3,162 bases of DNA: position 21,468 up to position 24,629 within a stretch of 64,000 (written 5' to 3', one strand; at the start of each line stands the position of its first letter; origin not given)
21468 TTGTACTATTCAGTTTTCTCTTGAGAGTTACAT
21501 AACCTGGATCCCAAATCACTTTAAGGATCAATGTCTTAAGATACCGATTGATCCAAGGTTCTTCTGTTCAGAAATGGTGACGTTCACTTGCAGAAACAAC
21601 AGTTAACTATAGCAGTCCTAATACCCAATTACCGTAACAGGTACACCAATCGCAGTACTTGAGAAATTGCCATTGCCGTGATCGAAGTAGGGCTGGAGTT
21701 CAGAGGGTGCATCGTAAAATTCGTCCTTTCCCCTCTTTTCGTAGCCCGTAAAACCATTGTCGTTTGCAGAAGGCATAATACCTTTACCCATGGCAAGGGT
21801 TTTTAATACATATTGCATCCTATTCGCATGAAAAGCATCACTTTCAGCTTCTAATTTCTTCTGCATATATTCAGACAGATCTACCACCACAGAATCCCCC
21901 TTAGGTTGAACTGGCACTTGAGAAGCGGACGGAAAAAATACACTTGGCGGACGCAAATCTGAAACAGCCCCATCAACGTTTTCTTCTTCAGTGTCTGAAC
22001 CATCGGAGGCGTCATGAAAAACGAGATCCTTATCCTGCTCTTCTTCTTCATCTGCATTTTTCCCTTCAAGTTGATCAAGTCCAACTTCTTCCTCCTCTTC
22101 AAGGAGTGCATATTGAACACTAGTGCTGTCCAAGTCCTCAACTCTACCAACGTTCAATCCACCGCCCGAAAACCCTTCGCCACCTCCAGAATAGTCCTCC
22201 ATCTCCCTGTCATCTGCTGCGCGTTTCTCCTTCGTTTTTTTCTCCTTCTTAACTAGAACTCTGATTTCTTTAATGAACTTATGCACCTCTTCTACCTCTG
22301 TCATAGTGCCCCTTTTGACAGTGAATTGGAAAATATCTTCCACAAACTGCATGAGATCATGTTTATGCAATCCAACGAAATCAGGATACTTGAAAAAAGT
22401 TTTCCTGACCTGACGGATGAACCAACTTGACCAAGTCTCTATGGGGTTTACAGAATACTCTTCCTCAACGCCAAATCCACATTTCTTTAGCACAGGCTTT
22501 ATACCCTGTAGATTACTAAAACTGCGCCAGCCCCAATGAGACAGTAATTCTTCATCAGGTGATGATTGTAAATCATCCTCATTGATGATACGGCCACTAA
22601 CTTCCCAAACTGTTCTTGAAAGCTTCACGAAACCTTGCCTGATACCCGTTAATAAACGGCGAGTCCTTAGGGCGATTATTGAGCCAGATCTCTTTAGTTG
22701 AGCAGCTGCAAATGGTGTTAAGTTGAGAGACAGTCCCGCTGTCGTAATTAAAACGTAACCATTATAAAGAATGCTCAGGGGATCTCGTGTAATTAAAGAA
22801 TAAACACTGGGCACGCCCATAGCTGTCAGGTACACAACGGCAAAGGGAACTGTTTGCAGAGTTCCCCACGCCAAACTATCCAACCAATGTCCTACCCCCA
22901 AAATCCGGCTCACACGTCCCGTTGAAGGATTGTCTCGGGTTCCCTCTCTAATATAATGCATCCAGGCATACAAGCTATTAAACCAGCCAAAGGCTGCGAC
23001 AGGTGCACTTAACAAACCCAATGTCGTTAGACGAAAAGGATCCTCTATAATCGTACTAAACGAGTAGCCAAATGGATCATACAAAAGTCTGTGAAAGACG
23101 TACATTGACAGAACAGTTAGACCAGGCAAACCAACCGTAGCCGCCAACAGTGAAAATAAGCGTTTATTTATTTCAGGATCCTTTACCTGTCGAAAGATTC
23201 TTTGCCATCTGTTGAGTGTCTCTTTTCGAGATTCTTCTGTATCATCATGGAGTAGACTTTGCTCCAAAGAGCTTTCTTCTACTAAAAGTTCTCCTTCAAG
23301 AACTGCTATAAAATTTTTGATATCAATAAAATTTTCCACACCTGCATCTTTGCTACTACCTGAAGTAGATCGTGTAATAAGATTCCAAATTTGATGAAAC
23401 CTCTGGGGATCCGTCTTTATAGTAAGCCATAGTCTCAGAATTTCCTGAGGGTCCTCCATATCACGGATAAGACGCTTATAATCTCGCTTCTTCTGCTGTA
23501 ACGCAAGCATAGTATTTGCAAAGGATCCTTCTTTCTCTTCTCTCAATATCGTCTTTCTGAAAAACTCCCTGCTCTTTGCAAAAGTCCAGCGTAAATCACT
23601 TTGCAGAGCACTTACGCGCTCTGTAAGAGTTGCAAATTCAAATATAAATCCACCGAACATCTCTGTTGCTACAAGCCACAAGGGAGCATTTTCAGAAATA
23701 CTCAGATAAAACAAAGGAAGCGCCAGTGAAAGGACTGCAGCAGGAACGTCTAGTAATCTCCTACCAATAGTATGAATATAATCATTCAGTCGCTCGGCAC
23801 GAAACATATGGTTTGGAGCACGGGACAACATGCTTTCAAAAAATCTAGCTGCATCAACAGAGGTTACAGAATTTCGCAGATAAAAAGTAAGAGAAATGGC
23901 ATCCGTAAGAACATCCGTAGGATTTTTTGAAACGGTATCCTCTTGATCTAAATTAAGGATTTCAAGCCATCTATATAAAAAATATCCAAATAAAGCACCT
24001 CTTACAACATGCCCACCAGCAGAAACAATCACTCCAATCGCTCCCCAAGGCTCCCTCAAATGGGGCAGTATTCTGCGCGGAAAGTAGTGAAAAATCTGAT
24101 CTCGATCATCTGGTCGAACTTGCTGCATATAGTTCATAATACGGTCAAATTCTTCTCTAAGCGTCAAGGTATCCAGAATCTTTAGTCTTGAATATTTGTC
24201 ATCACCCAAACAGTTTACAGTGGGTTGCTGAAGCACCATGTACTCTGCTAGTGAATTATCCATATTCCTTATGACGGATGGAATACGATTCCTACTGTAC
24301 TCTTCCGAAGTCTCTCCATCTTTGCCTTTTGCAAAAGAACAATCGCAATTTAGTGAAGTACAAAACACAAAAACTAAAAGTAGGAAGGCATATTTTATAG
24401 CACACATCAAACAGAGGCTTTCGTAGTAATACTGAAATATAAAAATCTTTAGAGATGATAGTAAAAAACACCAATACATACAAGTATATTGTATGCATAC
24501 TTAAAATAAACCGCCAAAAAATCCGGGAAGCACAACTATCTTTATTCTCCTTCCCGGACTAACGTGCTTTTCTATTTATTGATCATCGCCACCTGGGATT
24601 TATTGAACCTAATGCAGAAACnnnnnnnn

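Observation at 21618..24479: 953-aa polytopic membrane protein with Glu-rich disordered C-terminus: candidate secreted or host-interaction effector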

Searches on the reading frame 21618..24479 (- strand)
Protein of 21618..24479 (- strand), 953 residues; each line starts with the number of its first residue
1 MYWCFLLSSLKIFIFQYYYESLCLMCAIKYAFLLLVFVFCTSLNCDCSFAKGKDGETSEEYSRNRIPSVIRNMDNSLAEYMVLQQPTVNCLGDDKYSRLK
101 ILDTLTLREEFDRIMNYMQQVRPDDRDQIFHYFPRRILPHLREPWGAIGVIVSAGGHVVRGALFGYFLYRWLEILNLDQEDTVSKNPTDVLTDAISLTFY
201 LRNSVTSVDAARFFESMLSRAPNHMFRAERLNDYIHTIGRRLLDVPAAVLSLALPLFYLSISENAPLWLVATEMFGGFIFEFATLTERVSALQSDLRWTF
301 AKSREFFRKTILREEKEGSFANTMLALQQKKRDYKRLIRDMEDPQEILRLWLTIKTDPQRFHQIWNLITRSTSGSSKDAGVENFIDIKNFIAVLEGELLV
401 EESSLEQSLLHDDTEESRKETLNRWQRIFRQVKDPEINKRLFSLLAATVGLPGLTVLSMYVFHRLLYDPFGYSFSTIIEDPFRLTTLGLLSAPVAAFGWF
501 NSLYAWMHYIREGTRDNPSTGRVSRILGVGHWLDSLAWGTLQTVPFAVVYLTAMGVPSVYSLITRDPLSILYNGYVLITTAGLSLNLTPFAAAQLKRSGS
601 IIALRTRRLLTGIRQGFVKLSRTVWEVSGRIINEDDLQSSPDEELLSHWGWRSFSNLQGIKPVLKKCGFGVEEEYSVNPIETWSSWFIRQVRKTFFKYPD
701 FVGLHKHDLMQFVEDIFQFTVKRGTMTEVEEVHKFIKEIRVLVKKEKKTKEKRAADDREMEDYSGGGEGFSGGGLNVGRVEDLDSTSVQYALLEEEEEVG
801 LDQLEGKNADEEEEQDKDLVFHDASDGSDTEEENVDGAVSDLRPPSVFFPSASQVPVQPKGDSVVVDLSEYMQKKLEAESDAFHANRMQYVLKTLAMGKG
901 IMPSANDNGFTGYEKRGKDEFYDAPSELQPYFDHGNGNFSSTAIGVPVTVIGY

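Call 3: search_protein_families(library=pfam, proteins=[window:21618-24479:-], max_evalue=0.1)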
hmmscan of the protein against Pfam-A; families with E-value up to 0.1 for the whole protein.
window:21618-24479:- (953 aa): 2 families
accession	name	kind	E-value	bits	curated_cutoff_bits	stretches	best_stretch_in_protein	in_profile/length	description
PF07415.16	Herpes_LMP2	-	0.043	13.1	25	1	431-467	199-235/497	Gammaherpesvirus latent membrane protein (LMP2) protein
PF00469.25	F-protein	-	0.053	13.6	27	1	801-893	36-128/220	Negative factor, (F-Protein) or Nef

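Call 4: search_protein_families(library=ncbifam, proteins=[window:21618-24479:-], max_evalue=0.1)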
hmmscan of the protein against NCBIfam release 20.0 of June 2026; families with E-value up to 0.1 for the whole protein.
window:21618-24479:- (953 aa): 0 families

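Call 5: search_solved_structures(query=window:21618-24479:-, max_evalue=1)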
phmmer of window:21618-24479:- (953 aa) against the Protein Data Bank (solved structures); distinct sequences matched with E-value up to 1: 10.
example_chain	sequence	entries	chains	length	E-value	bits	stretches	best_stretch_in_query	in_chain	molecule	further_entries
3tb8_A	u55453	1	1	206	0.059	14.4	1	815-893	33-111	Protein Nef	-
6uri_N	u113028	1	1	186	0.061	14.3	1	816-893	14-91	Protein Nef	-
4emz_C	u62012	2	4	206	0.071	14.1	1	815-893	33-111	Protein Nef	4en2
8d4c_N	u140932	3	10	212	0.075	14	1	815-893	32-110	Protein Nef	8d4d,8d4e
8d4f_L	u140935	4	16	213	0.076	14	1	815-893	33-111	Protein Nef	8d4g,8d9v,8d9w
7ux3_N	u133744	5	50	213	0.076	14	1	815-893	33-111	Protein Nef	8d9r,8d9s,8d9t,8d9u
6d83_T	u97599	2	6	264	0.11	13.4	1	815-893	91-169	Bone marrow stromal antigen 2,Protein Nef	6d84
6cm9_L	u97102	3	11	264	0.11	13.4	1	815-893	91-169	Bone marrow stromal antigen 2, Protein Nef chimera | Bone marrow stromal antigen 2, Nef protein chimera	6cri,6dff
2e7v_A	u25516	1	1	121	0.18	12.8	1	279-340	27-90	Transmembrane protease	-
7d7s_A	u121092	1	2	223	0.35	11.8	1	815-890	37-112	Protein Nef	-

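Call 6: find_homologous_proteins(query=window:21618-24479:-, max_evalue=0.001)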
Query window:21618-24479:- (953 aa): 1 proteins with E <= 0.001 among 8000 candidates.
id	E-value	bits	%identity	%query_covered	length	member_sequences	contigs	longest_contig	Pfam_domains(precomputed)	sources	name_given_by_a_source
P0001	0.0e+0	2132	100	97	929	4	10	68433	-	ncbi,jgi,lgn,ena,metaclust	jgi:hypothetical protein|metaclust:\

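Call 9: list_cluster_members(proteins=[P0001])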
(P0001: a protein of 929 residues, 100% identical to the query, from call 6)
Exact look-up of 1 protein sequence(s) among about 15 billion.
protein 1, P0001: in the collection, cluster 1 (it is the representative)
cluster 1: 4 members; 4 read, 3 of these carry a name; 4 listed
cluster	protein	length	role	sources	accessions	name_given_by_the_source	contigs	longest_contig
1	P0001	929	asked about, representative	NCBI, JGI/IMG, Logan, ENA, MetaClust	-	hypothetical protein | \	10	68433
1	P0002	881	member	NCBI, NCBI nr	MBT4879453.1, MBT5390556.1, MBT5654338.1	MAG: hypothetical protein HOI80_02415 [Alphaproteobacteria bacterium] | hypothetical protein [Alphaproteobacteria bacterium]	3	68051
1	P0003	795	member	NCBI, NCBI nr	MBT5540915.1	MAG: hypothetical protein HOK20_04900, partial [Alphaproteobacteria bacterium] | hypothetical protein [Alphaproteobacteria bacterium]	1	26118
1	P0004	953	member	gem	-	-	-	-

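Call 15: find_encoding_contigs(protein=P0001, flank=10000, max_places=10)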
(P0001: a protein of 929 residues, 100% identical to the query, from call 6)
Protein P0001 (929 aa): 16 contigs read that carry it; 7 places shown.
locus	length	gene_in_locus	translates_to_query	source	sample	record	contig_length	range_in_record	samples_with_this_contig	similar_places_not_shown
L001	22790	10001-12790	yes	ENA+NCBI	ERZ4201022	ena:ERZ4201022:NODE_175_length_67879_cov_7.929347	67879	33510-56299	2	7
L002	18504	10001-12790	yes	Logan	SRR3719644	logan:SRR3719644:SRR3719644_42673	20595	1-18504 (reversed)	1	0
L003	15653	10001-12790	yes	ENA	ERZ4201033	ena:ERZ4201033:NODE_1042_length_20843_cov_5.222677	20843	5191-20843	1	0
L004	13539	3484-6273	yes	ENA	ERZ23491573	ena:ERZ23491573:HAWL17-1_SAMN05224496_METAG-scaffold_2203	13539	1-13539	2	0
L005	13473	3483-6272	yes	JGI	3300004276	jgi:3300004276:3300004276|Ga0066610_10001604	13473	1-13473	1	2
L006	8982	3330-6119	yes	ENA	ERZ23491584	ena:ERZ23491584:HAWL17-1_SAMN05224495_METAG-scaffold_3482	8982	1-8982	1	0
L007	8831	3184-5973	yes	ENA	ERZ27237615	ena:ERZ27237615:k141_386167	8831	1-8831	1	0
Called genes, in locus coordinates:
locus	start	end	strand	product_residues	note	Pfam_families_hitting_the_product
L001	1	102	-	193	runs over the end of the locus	-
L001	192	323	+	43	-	-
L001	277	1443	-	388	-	PF13173:AAA_14, PF13635:DUF4143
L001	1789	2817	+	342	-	PF25973:BSH_CzcB (weak), PF25967:RND-MFP_C (faint), PF25975:CzcB_C (weak), PF25989:YknX_C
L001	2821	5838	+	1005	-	PF00873:ACR_tran, PF03176:MMPL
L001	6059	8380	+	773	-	PF13491:FtsK_4TM, PF17854:FtsK_alpha, PF01580:FtsK_SpoIIIE, PF09397:FtsK_gamma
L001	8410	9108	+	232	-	PF03548:LolA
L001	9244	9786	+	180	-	-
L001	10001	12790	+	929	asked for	-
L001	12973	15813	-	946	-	PF02463:SMC_N (faint), PF13191:AAA_16 (faint), PF13555:AAA_29 (faint), PF20703:nSTAND1 (faint), PF17760:UvrA_inter, PF17755:UvrA_DNA-bind, PF00005:ABC_tran (weak)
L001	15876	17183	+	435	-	PF01547:SBP_bac_1, PF13416:SBP_bac_8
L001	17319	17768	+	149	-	-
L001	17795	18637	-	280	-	PF00196:GerE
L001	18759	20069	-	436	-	PF00493:MCM (faint), PF05496:RuvB_N (faint), PF00004:AAA (weak), PF07728:AAA_5 (weak), PF13401:AAA_22 (faint), PF07724:AAA_2, PF00004:AAA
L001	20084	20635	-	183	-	PF00227:Proteasome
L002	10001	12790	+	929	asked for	-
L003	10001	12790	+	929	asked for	-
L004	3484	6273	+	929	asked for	-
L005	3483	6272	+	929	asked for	-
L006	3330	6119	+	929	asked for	-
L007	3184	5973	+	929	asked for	-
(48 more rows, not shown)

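Call 24: search_protein_representatives(protein=P0001)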
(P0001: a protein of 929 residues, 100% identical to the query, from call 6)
Query: 929 residues. Proteins with E-value up to 0.001 (for the whole library): 2; up to 1e-10: 2; up to 1e-30: 0. The best 2 are listed.
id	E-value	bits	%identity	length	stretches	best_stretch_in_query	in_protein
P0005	9.7e-26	106.4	100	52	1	878-929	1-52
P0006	6.0e-14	67.4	27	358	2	59-195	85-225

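Call 27: find_encoding_contigs(protein=P0006, flank=10000, max_places=6)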
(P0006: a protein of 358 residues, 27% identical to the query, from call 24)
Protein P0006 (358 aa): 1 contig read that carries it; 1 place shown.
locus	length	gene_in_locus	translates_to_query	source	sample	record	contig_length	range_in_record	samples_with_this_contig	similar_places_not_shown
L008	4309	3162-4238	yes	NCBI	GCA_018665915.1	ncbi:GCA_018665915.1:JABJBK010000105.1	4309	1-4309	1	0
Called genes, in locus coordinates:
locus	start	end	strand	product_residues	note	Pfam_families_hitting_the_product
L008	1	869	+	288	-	PF00013:KH_1, PF00575:S1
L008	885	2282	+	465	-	PF03060:NMO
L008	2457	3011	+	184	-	-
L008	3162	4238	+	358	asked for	-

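Call 37: find_related_loci(query=A1, collection=genome_contigs, flank=10000)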
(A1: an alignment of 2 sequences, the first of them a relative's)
Query A1 (929 aa) in genome_contigs; peptide patterns used: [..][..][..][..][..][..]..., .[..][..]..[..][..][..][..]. (x = any residue, [..] = any of these).
116 stretches matched a pattern, but none encodes a relative of the query by tblastn (E <= 1e-3).

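Call 49: list_cluster_members(proteins=[P0006, P0008, P0009, P0007])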
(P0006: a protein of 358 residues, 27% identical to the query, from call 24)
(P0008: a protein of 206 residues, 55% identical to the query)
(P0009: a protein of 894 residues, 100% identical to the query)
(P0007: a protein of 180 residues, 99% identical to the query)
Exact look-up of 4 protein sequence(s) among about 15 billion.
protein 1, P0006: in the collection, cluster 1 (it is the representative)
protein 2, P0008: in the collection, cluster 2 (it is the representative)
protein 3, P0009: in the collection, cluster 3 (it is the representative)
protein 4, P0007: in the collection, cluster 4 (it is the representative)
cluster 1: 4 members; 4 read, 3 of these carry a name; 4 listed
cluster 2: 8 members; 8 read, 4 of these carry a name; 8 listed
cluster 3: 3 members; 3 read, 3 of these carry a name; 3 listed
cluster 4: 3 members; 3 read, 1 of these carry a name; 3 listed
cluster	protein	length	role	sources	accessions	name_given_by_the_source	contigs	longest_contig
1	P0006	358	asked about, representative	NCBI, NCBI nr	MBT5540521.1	MAG: hypothetical protein HOK20_02900 [Alphaproteobacteria bacterium] | hypothetical protein [Alphaproteobacteria bacterium]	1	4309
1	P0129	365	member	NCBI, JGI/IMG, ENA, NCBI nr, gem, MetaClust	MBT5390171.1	MAG: hypothetical protein HOL16_05625 [Alphaproteobacteria bacterium] | hypothetical protein | hypothetical protein [Alphaproteobacteria bacterium]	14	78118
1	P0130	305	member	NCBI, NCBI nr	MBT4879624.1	MAG: hypothetical protein HON43_01455 [Alphaproteobacteria bacterium] | hypothetical protein [Alphaproteobacteria bacterium]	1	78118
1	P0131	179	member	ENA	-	-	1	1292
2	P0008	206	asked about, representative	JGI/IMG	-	hypothetical protein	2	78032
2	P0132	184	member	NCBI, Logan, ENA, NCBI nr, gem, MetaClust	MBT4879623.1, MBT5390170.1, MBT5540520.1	MAG: hypothetical protein HON43_01450 [Alphaproteobacteria bacterium] | hypothetical protein [Alphaproteobacteria bacterium] | \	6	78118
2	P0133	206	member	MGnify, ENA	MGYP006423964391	CR=1 FL=1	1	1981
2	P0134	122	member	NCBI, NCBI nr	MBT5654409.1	MAG: hypothetical protein HOI80_02785, partial [Alphaproteobacteria bacterium] | hypothetical protein [Alphaproteobacteria bacterium]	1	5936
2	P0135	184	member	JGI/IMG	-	-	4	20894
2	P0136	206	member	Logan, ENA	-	-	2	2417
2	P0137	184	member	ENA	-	-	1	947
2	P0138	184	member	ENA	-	-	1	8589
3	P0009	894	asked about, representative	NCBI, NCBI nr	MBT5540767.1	MAG: excinuclease ABC subunit UvrA, partial [Alphaproteobacteria bacterium] | excinuclease ABC subunit UvrA [Alphaproteobacteria bacterium]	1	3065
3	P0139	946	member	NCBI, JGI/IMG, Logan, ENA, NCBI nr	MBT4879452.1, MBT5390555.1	MAG: excinuclease ABC subunit UvrA [Alphaproteobacteria bacterium] | excinuclease ABC subunit A | excinuclease ABC subunit UvrA [Alphaproteobacteria bacterium]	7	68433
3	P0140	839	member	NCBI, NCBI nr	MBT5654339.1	MAG: excinuclease ABC subunit UvrA, partial [Alphaproteobacteria bacterium] | excinuclease ABC subunit UvrA [Alphaproteobacteria bacterium]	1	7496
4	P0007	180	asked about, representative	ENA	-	-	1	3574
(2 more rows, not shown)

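Call 50: predict_structure(protein=P0001)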
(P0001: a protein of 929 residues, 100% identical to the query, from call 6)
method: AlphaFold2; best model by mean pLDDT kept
length: 929 residues; sequences in the alignment: 1
mean_pLDDT: 36.4   pTM: 0.26
mean pLDDT of the five models: 36.4, 31.3, 30.3, 27.6, 25.9
residues with pLDDT >= 90: 0; 70-90: 9; 50-70: 58; < 50: 862
segments of 3 or more residues with pLDDT < 50: 1-294, 296-661, 666-680, 683-685, 692-700, 741-844, 858-864, 870-929
pLDDT, mean of each block of 10 residues (from residue 1): 37 36 33 40 32 32 31 29 34 35 34 31 32 38 41 37 36 33 33 31 31 33 34 35 34 35 32 33 38 43 36 35 34 35 34 33 33 35 37 41 37 38 34 38 34 31 33 39 39 36 37 36 36 32 32 31 28 30 35 36 34 38 34 36 38 39 50 41 51 46 58 64 67 60 35 27 27 31 32 28 32 27 32 38 49 51 48 36 31 37 37 28 25
secondary structure, 60 per line:
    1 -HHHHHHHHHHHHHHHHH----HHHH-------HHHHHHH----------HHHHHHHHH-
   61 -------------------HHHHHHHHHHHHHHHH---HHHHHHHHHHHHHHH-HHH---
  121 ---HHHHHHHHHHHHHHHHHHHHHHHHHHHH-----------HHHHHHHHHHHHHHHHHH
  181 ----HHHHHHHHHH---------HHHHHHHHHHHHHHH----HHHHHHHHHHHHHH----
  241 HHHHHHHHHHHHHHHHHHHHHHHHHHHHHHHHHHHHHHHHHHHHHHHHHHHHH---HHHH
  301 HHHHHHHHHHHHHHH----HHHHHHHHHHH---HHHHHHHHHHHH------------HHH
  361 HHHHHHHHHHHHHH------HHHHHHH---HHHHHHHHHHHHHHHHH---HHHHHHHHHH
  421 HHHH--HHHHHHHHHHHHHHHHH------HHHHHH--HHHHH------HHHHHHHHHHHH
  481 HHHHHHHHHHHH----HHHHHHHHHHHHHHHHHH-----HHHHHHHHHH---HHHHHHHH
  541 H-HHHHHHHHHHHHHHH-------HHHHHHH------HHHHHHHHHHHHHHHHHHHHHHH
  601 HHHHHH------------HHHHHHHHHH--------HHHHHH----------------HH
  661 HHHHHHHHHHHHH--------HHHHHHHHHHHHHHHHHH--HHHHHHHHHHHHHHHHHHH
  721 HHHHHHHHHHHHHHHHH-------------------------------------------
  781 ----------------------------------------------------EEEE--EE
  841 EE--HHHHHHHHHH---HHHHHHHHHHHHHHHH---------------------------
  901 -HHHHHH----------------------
elements in order (helices of 4 or more, strands of 3 or more residues): H2-18 H23-26 H34-40 H51-59 H80-95 H99-113 H124-151 H163-180 H185-194 H204-218 H223-236 H241-293 H297-315 H320-330 H334-345 H358-374 H381-387 H391-407 H411-424 H427-443 H450-455 H458-462 H469-492 H497-514 H520-529 H533-541 H543-557 H565-571 H578-606 H619-628 H637-642 H659-673 H682-699 H702-737 E833-836 E839-842 H845-854 H858-873 H902-907
